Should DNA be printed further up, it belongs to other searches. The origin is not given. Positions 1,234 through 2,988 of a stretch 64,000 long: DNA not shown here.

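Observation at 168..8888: Self-contained prFMN module: three UbiD paralogs, UbiX, riboflavin kinase and type-2 IPP isomerase in one gene string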

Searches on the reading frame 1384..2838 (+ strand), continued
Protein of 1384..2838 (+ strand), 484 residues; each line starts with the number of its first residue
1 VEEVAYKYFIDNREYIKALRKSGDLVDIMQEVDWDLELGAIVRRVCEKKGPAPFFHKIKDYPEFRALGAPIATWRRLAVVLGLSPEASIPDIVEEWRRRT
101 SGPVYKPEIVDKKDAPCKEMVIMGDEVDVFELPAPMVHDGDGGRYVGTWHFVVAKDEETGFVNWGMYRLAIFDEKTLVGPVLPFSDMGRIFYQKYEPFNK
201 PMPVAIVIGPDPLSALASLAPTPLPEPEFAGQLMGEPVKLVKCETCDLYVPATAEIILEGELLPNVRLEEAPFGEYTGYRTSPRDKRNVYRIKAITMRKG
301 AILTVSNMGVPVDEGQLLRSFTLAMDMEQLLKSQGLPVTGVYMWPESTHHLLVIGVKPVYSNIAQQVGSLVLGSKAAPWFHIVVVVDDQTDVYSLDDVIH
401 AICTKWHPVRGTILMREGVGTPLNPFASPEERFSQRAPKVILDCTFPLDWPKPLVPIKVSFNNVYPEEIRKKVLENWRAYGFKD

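Call 23: search_protein_families(library=ncbifam, proteins=[L001:585-2444:+, L001:2586-3659:+, L001:3671-5245:+, L001:6188-7621:+, L001:7633-8190:+, L001:8217-8777:+], max_evalue=1e-8)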
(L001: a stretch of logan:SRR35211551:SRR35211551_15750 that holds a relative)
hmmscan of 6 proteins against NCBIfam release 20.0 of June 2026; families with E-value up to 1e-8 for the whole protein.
L001:585-2444:+ (619 aa): 21 families
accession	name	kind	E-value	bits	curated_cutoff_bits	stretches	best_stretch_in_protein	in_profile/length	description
NF006153.0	PRK08296.1-5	subfamily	4.2e-243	808.2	578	1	6-617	5-608/608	hypothetical protein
NF006151.0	PRK08296.1-3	equivalog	1.1e-172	575.8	693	1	2-615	3-603/604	hypothetical protein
NF006152.0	PRK08296.1-4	equivalog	7.8e-170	566.2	723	1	5-615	2-608/609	hypothetical protein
NF006150.0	PRK08296.1-2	subfamily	7.1e-157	523.3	650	1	1-616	1-606/633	hypothetical protein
NF006149.0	PRK08296.1-1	equivalog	9.7e-34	116.7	730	1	37-615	5-567/568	hypothetical protein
NF005057.0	PRK06464.1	equivalog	3.9e-33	114.5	598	1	498-612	343-460/798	phosphoenolpyruvate synthase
NF004878.0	PRK06241.1-3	subfamily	2e-32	112.3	945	1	506-616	781-890/891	phosphoenolpyruvate synthase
NF052632.1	undecylprod_RedH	equivalog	7.6e-32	110.2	1350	1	245-616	540-879/880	undecylprodigiosin ligase RedH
NF004877.0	PRK06241.1-2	subfamily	2.1e-31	109.1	866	1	511-615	765-868/869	phosphoenolpyruvate synthase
TIGR01418.1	PEP_synth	equivalog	3.8e-31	108.2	739.75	1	499-612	340-456/784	pyruvate, water dikinase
NF041857.1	RIF_Ptrans_rph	equivalog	1.4e-30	106.4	999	1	511-614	761-863/864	rifamycin-inactivating phosphotransferase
NF052631.1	prodigiosin_PigC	equivalog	2.2e-30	105.3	1300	1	509-614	775-881/883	prodigiosin ligase PigC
NF004879.0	PRK06241.1-4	equivalog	3.6e-29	101.5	976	1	511-614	765-867/868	phosphoenolpyruvate synthase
NF004880.0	PRK06241.2-1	equivalog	1.1e-27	96.4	972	1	514-614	737-836/837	phosphoenolpyruvate synthase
NF004881.0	PRK06241.2-2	equivalog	7.1e-25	87.4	883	1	402-618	697-893/898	phosphoenolpyruvate synthase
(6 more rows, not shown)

L001:2586-3659:+ (357 aa): 14 families
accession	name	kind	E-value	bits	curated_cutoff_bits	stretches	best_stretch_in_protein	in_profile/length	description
NF005057.0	PRK06464.1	equivalog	3.5e-86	289.9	598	1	2-332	4-344/798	phosphoenolpyruvate synthase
TIGR01418.1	PEP_synth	equivalog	1.7e-85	288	739.75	1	5-337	2-343/784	pyruvate, water dikinase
NF004878.0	PRK06241.1-3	subfamily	1e-61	209.1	945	1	1-322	1-310/891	phosphoenolpyruvate synthase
NF004877.0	PRK06241.1-2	subfamily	7.7e-61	206.4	866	1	1-322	1-311/869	phosphoenolpyruvate synthase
NF041857.1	RIF_Ptrans_rph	equivalog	5.6e-58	197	999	1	5-322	3-309/864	rifamycin-inactivating phosphotransferase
NF004881.0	PRK06241.2-2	equivalog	3.8e-57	194.2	883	1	10-330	10-313/898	phosphoenolpyruvate synthase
NF052631.1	prodigiosin_PigC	equivalog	5.1e-57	193.4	1300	1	16-337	13-310/883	prodigiosin ligase PigC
NF004879.0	PRK06241.1-4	equivalog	1.3e-51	175.7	976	1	1-322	1-311/868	phosphoenolpyruvate synthase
NF052632.1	undecylprod_RedH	equivalog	1.4e-49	168.8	1350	1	7-329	5-299/880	undecylprodigiosin ligase RedH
NF000283.1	RPH_KJ151292.1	equivalog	2e-44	152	1700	1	7-322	8-312/865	rifamycin-inactivating phosphotransferase Rph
NF004883.0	PRK06241.2-4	equivalog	3.5e-43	147.9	1063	1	17-323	30-327/928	phosphoenolpyruvate synthase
NF004880.0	PRK06241.2-1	equivalog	4.8e-30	104.2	972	1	5-235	4-225/837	phosphoenolpyruvate synthase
TIGR01828.1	pyru_phos_dikin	equivalog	9.4e-14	50.3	843.45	0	3-59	2-59/865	pyruvate, phosphate dikinase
NF004882.0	PRK06241.2-3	equivalog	1.9e-12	46.1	850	1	15-331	8-284/827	phosphoenolpyruvate synthase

L001:3671-5245:+ (524 aa): 103 families (the best 25 are shown)
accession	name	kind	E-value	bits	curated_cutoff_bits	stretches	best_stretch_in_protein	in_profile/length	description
TIGR02262.1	benz_CoA_lig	subfamily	7.9e-132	440.5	375.25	1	11-522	1-507/508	benzoate-CoA ligase family protein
NF004837.0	PRK06187.1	subfamily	7.5e-112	374.3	476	1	26-523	19-521/531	long-chain-fatty-acid--CoA ligase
NF053567.1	HBDA_AROS1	equivalog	1.6e-103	346.8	1000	1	21-522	20-517/523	3-hydroxybenzoate--CoA ligase HbdA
NF003313.0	PRK04319.1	equivalog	8.6e-97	324.7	729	1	11-522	41-559/574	acetate--CoA ligase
NF006182.0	PRK08316.1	subfamily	1.2e-83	281.3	663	1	29-523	25-516/523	fatty acyl-CoA synthetase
NF047394.1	AcylCoAsynMbcS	equivalog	2.4e-79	267.3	850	1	30-523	26-519/525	acyl-CoA synthetase MbcS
NF006181.0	PRK08314.1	subfamily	2.5e-78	263.7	705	2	160-521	192-551/563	long-chain-fatty-acid--CoA ligase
NF004808.0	PRK06155.1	equivalog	3e-75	253.5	722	1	28-523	34-521/542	ATP-dependent acyl-CoA ligase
NF052269.1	Staph_lig_FadD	equivalog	2.9e-71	240.3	650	1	36-522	23-491/499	long-chain-fatty-acid--CoA ligase FadD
NF004114.0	PRK05605.1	equivalog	3e-70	237.2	766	2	147-524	192-569/575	long-chain-fatty-acid--CoA ligase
NF004822.0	PRK06178.1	equivalog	1.2e-69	235.4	782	2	150-523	191-566/571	acyl-CoA synthetase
NF001208.0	PRK00174.1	subfamily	2e-67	228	657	1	12-521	76-617/649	acetate--CoA ligase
NF004716.0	PRK06060.1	equivalog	2.2e-66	224.5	1228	1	14-523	5-489/705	p-hydroxybenzoic acid--AMP ligase FadD22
NF005702.0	PRK07514.1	subfamily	2.6e-66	224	558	1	32-523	21-499/506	malonyl-CoA synthase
TIGR02188.1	Ac_CoA_lig_AcsA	equivalog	4.3e-66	223.5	724.95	1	10-522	53-603/629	acetate--CoA ligase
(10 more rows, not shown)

L001:6188-7621:+ (477 aa): 7 families
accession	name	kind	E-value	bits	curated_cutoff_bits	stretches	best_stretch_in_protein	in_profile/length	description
TIGR02724.1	phenyl_P_beta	equivalog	2e-174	580.4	468.95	1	1-472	1-471/472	phenylphosphate carboxylase subunit beta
TIGR00148.1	TIGR00148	subfamily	4.4e-96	322.2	244.85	1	3-442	1-437/438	UbiD family decarboxylase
NF041204.1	VdcC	exception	1.5e-85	287.4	650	1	2-452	3-447/467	non-oxidative hydroxyarylic acid decarboxylases subunit C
TIGR03701.1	mena_SCO4490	equivalog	1.5e-81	274.4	495.9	1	6-421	2-422/433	menaquinone biosynthesis decarboxylase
NF008175.0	PRK10922.1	equivalog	1.8e-58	198.3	788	2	101-471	124-489/497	4-hydroxy-3-polyprenylbenzoate decarboxylase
TIGR02723.1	phenyl_P_alpha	equivalog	7.5e-52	176.5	564.6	1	4-449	11-451/485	phenylphosphate carboxylase subunit alpha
NF041219.1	BagN_FevL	exception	3.3e-44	151.2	1000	1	2-407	19-436/502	bagremycin/ferroverdin biosynthesis UbiD family decarboxylase BagN/FevL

L001:7633-8190:+ (185 aa): 6 families
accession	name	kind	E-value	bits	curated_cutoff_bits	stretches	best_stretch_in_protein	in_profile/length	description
TIGR02726.1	phenyl_P_delta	equivalog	3.7e-31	108.6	281.95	1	10-179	2-168/169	phenylphosphate carboxylase subunit delta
NF007019.0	PRK09484.1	equivalog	1.8e-28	99.5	208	1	7-173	17-180/187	3-deoxy-manno-octulosonate-8-phosphatase KdsC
TIGR01670.1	KdsC-phosphatas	subfamily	6.3e-24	84.7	106.95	1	15-169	1-152/154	3-deoxy-D-manno-octulosonate 8-phosphate phosphatase, YrbI family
NF058599.1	KDN-9-PPhBT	equivalog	1.9e-21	76.9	180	1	15-167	2-151/152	3-deoxy-D-glycero-D-galacto-nonulopyranosonate 9-phosphatase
TIGR01487.1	Pglycolate_arch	equivalog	1.8e-11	44.3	122.75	1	78-158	128-212/215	phosphoglycolate phosphatase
NF002245.0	PRK01158.1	equivalog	3.1e-11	43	198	1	91-164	155-228/233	phosphoglycolate phosphatase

L001:8217-8777:+ (186 aa): 7 families
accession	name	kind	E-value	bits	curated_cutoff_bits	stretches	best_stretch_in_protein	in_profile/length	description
TIGR02726.1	phenyl_P_delta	equivalog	3.7e-36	124.8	281.95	1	17-185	1-168/169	phenylphosphate carboxylase subunit delta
NF007019.0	PRK09484.1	equivalog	8.9e-36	123.3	208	1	12-180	14-181/187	3-deoxy-manno-octulosonate-8-phosphatase KdsC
TIGR01670.1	KdsC-phosphatas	subfamily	2e-32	112.3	106.95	1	24-176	2-153/154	3-deoxy-D-manno-octulosonate 8-phosphate phosphatase, YrbI family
NF058599.1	KDN-9-PPhBT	equivalog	3.3e-22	79.4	180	1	24-173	3-151/152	3-deoxy-D-glycero-D-galacto-nonulopyranosonate 9-phosphatase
NF002245.0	PRK01158.1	equivalog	2.5e-12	46.6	198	1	105-170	163-228/233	phosphoglycolate phosphatase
TIGR01487.1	Pglycolate_arch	equivalog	1.7e-11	44.4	122.75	1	105-164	153-212/215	phosphoglycolate phosphatase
TIGR00099.1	Cof-subfamily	subfamily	5.1e-09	36.1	137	1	106-156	195-245/256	Cof-type HAD-IIB family hydrolase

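Call 28: find_related_loci(query=A1, collection=genome_contigs, flank=10000)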
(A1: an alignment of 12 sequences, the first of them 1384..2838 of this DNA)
Query A1 (484 aa) in genome_contigs; peptide patterns used: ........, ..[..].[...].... (x = any residue, [..] = any of these).
599 stretches matched a pattern (row limit reached: there are more); 597 encode a relative of the query (tblastn E <= 1e-3); the best 80 are kept; 80 distinct loci.
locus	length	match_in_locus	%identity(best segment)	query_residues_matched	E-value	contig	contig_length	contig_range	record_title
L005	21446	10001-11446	71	3-484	0e+0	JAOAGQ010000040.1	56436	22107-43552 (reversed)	MAG: Syntrophorhabdaceae bacterium isolate SKW35 k141_936937, whole genome shotgun sequence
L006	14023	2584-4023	71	4-484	0e+0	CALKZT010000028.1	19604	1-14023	MAG: uncultured bacterium isolate L1_Bin_Bin_51_1 genome assembly, contig: c_000001090821, whole genome shotgun sequence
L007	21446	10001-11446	67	4-484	0e+0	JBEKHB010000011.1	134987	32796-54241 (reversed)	MAG: Syntrophorhabdales bacterium isolate SPRUCE 267 SPRUCE_267_11, whole genome shotgun sequence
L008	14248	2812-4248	67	6-484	0e+0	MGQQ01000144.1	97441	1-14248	MAG: Deltaproteobacteria bacterium RBG_16_49_23 RBG_16_scaffold_728, whole genome shotgun sequence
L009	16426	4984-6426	66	4-484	0e+0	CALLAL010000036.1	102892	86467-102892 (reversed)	MAG: uncultured bacterium isolate N1_Bin_METABAT__110_1 genome assembly, contig: c_000000510526, whole genome shotgun se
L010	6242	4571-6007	67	6-484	0e+0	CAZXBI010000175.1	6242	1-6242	MAG TPA_asm: uncultured Syntrophorhabdus sp. isolate SRP302447_co4_432 genome assembly, contig: NODE_34181_length_6242_c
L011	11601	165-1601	66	4-484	0e+0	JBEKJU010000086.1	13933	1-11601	MAG: Syntrophorhabdales bacterium isolate SPRUCE 330 SPRUCE_330_86, whole genome shotgun sequence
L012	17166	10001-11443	64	4-484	0e+0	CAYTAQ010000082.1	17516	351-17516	MAG TPA_asm: uncultured Desulfobacterales bacterium isolate binchicken_co151_453 genome assembly, contig: NODE_4612_leng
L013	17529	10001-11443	65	4-484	0e+0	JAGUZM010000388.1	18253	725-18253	MAG: Deltaproteobacteria bacterium isolate DeMMO6_18 c_000000014403, whole genome shotgun sequence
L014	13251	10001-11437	66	6-484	0e+0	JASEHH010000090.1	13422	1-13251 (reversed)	MAG: Thermodesulfobacteriota bacterium isolate Yes70-18 NODE_1891_length_13422_cov_67.533852, whole genome shotgun seque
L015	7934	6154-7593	63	6-484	0e+0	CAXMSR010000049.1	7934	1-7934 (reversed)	MAG: uncultured Kiloniellaceae bacterium isolate 07C-BC-St07_bin.30.strict genome assembly, contig: NODE_49_length_7934_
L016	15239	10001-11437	63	4-484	0e+0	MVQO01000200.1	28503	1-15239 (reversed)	MAG: Syntrophorhabdus sp. PtaB.Bin027 A4E59_contig000205, whole genome shotgun sequence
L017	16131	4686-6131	63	3-484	0e+0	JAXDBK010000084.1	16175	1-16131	MAG: Syntrophorhabdus sp. isolate POMEDNA-B16 Raw2_k127_676671, whole genome shotgun sequence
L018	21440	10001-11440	64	6-484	0e+0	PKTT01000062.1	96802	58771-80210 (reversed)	MAG: Deltaproteobacteria bacterium isolate BM512 sc_103, whole genome shotgun sequence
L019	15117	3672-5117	65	4-484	0e+0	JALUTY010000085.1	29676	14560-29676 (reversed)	MAG: bacterium isolate 128-326_maxbin2_scaf2bin.054 128-326_scaffold_554_c1, whole genome shotgun sequence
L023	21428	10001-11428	62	7-483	0e+0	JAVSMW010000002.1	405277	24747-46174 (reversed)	MAG: Thermincola sp. isolate NRBC_bin_10V2 Thermincola_NRBC_Contig_02, whole genome shotgun sequence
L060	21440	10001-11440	61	4-483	0e+0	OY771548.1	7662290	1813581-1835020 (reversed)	MAG: uncultured Desulfosarcina sp. isolate c75788b4-9dc9-432e-af07-dc879bdb42fc genome assembly, chromosome: 1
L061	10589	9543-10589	63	3-350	5e-148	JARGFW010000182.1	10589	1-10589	MAG: Deferrisomatales bacterium isolate C14-16 NODE_2295_length_10589_cov_7.552971, whole genome shotgun sequence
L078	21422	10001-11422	56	11-483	9e-179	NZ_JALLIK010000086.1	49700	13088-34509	Thauera aromatica strain LG356 NODE_25_length_49700_cov_34.591119, whole genome shotgun sequence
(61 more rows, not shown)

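Call 33: search_protein_families(library=pfam, proteins=[L078:7214-7885:+, L078:11821-13164:+, L078:13161-13763:+, L078:13702-14205:+, L078:14244-14792:+, L078:14900-16201:+, L078:16045-17244:+, L078:17297-17941:+, L078:18035-20107:+, L078:20228-20776:+], max_evalue=0.001)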
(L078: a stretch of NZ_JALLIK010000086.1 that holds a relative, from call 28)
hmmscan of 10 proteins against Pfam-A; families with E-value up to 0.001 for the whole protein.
L078:7214-7885:+ (223 aa): 1 family
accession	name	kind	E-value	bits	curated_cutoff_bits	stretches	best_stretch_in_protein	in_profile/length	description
PF00571.33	CBS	-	3.9e-25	88.4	24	2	3-56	1-55/57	CBS domain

L078:11821-13164:+ (447 aa): 3 families
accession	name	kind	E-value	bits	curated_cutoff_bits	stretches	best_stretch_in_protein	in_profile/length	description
PF01977.22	UbiD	-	7.3e-59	198.8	23.3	1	98-292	6-204/206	3-octaprenyl-4-hydroxybenzoate carboxy-lyase Rift-related domain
PF20696.2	UbiD_C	-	1.4e-24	86.9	24.2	1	300-418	4-127/127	3-octaprenyl-4-hydroxybenzoate carboxy-lyase C-terminal domain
PF20695.2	UbiD_N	-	2.9e-19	69.4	24.3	1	15-86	8-77/78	3-octaprenyl-4-hydroxybenzoate carboxy-lyase N-terminal domain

L078:13161-13763:+ (200 aa): 1 family
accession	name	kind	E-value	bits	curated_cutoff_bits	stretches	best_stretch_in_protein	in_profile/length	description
PF02441.25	Flavoprotein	-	6.6e-43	146.5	22.7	1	7-177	1-161/162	Flavoprotein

L078:13702-14205:+ (167 aa): 1 family
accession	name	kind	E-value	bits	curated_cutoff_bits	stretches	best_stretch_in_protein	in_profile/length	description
PF01982.22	CTP-dep_RFKase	-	9.7e-27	93.8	25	1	38-157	1-121/121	Domain of unknown function DUF120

L078:14244-14792:+ (182 aa): 4 families
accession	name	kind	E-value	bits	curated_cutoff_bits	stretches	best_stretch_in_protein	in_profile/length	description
PF00293.34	NUDIX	-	1.8e-16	60.8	21.1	1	39-144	6-119/134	NUDIX domain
PF14803.11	Zn_ribbon_Nudix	-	5.7e-06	26.6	25.6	1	4-32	1-31/34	Nudix N-terminal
PF14815.12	NUDIX_4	-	0.00036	20.7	35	1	41-141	2-98/113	NUDIX domain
PF12773.13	DZR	-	0.00059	20.4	27.3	1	4-32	13-33/45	Double zinc ribbon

L078:14900-16201:+ (433 aa): 2 families
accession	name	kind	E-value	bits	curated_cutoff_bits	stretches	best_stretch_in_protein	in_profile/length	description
PF14535.12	AMP-binding_C_2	-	9.4e-15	55.1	25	1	342-427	1-93/96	AMP-binding enzyme C-terminal domain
PF00501.34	AMP-binding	-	4.4e-10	39.3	29.9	1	96-292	170-375/384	AMP-binding enzyme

L078:16045-17244:+ (399 aa): 1 family
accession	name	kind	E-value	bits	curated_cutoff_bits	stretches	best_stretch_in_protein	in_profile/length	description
PF13557.12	Phenol_MetA_deg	-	3.5e-66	224.2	22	1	150-395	5-242/242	Putative MetA-pathway of phenol degradation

L078:17297-17941:+ (214 aa): 2 families
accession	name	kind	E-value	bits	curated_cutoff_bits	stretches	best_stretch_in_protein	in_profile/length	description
PF13669.12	Glyoxalase_4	-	3.5e-33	114.6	27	1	68-178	1-109/109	Glyoxalase/Bleomycin resistance protein/Dioxygenase superfamily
PF00903.31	Glyoxalase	-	0.00091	20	20.6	0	67-171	2-104/121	Glyoxalase/Bleomycin resistance protein/Dioxygenase superfamily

L078:18035-20107:+ (690 aa): 0 families

L078:20228-20776:+ (182 aa): 0 families
